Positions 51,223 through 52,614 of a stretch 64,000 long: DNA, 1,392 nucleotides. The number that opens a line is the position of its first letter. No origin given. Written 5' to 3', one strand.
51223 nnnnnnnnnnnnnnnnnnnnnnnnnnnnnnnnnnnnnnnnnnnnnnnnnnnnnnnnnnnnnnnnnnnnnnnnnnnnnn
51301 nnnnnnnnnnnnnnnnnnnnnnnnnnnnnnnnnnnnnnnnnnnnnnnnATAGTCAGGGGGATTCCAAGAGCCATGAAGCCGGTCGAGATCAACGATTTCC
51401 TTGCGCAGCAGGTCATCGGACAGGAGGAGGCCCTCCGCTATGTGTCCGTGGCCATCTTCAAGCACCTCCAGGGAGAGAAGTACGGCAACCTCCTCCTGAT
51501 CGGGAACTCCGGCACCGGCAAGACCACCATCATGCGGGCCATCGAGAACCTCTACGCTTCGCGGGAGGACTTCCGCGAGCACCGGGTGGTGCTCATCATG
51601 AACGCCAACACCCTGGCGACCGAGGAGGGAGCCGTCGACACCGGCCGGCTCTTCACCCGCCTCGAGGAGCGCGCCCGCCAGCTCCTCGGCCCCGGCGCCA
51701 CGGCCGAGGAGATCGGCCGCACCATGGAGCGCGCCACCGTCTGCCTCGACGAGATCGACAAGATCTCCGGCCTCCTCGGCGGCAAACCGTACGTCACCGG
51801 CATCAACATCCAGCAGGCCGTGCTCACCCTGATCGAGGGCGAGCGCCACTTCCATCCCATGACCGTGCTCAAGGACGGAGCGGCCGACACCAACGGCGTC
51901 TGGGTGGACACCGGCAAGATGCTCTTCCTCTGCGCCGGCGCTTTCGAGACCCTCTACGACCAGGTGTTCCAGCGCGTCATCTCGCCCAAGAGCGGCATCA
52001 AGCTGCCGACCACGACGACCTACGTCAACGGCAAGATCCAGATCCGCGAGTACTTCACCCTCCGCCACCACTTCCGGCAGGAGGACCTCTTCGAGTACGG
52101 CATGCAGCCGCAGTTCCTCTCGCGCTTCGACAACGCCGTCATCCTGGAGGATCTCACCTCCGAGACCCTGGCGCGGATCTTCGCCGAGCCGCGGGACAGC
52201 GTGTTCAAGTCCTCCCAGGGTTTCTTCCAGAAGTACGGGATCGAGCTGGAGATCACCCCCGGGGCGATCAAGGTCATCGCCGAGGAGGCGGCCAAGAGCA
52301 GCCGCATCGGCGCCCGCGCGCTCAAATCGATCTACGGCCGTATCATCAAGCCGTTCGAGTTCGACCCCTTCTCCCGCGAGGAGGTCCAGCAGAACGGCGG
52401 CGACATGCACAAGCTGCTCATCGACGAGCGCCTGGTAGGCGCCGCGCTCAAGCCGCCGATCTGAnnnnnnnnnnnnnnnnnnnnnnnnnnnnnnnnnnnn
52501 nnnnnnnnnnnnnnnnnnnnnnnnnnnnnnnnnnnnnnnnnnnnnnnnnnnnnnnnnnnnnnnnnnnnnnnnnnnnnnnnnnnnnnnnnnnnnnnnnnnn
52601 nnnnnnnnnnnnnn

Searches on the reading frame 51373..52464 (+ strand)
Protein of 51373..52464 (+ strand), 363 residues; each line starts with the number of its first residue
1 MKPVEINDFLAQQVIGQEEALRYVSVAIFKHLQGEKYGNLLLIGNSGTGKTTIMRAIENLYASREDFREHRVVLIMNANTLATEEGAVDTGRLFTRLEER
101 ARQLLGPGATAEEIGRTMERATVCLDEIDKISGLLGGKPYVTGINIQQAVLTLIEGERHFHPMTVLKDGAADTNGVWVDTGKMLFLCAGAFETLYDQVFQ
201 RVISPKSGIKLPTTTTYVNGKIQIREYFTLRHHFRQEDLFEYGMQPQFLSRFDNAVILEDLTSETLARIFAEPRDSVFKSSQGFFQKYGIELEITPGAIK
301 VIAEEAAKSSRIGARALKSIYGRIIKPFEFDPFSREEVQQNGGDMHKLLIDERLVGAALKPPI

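Call 72: search_protein_families(library=pfam, proteins=[window:51373-52464:+])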
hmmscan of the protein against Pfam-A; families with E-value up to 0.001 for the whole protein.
window:51373-52464:+ (363 aa): 13 families
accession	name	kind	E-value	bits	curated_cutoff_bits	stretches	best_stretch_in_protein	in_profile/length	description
PF07724.20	AAA_2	-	3.1e-11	44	27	1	36-254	2-165/166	AAA domain (Cdc48 subfamily)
PF00004.35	AAA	-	4.7e-06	27.5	21.2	1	40-160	1-98/131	ATPase family associated with various cellular activities (AAA)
PF13191.12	AAA_16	-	5.6e-06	27.4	32.6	1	14-72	2-64/167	AAA ATPase domain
PF05729.18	NACHT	-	8.7e-06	26.1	26.7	1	41-137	4-99/167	NACHT domain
PF05673.19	DUF815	-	2.2e-05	24.2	23.8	1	6-65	22-81/249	Protein of unknown function (DUF815)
PF13401.12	AAA_22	-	6.7e-05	23.7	27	1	38-131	6-96/130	AAA domain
PF07728.20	AAA_5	-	0.00012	22.5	22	1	39-132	1-79/139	AAA domain (dynein-related subfamily)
PF05621.17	TniB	-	0.00017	21.5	22.4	1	27-129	25-126/189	Bacterial TniB protein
PF10431.15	ClpB_D2-small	-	0.00021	21.7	21.9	1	282-336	18-71/81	C-terminal, D2-small domain, of ClpB protein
PF01078.27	Mg_chelatase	-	0.00039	20.3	20.3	1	12-88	3-73/207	Magnesium chelatase, subunit ChlI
PF13604.12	AAA_30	-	0.00041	20.6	27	1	30-75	11-52/191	AAA domain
PF00308.24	Bac_DnaA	-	0.00046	20.9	23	1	14-79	11-74/162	Bacterial DnaA ATPAse domain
PF13555.12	AAA_29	-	0.00062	19.9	27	0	36-61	21-46/61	P-loop containing region of AAA domain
